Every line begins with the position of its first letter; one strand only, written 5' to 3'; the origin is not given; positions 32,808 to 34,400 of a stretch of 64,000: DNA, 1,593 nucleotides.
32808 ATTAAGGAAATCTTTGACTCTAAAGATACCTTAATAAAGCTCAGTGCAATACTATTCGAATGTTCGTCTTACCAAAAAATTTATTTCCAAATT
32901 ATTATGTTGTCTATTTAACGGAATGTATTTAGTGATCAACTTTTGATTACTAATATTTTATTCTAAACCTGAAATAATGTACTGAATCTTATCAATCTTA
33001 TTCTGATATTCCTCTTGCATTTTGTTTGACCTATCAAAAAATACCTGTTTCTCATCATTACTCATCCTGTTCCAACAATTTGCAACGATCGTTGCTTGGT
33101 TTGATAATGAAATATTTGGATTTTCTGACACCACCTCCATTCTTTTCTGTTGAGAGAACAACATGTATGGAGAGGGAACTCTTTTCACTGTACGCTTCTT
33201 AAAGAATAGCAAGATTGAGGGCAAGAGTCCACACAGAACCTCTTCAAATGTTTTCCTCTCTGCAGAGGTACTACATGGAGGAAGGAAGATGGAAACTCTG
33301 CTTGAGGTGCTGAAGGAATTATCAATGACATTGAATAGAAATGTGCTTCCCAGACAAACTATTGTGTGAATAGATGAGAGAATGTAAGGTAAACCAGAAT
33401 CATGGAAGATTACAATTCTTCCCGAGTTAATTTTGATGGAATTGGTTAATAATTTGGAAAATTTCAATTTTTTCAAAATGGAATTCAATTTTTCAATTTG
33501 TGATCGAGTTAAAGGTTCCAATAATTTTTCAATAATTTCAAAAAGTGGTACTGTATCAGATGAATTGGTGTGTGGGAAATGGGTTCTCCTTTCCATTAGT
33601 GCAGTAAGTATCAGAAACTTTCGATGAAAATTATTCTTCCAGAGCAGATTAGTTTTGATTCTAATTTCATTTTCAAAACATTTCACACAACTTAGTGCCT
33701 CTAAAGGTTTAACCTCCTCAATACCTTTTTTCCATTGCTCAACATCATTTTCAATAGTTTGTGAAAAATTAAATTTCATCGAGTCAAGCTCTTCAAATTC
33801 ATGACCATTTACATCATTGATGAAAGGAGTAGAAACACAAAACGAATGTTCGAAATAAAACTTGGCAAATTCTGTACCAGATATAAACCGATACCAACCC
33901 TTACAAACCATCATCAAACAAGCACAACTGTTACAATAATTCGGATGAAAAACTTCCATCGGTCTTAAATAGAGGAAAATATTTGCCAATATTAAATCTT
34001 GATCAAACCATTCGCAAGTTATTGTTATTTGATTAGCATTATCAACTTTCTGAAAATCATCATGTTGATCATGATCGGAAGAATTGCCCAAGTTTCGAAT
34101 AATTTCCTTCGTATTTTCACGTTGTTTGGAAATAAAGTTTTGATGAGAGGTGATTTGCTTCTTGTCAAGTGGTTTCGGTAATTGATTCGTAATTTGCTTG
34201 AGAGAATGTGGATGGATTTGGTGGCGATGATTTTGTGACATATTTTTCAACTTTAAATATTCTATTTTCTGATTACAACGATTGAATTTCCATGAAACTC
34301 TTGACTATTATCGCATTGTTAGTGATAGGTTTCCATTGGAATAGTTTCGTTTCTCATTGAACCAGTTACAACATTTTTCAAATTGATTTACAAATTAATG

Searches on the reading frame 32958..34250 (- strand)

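Call 22: search_protein_families(library=pfam, proteins=[window:32958-34250:-], max_evalue=0.00001)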
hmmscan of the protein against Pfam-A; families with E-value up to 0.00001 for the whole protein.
window:32958-34250:- (430 aa): 2 families
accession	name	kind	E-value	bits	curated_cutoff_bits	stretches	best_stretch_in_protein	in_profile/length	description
PF00505.25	HMG_box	-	1.8e-13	51.1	25.4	1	355-420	1-66/69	HMG (high mobility group) box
PF09011.16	HMG_box_2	-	1.9e-06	28.9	22.4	1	356-417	5-66/72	HMG-box domain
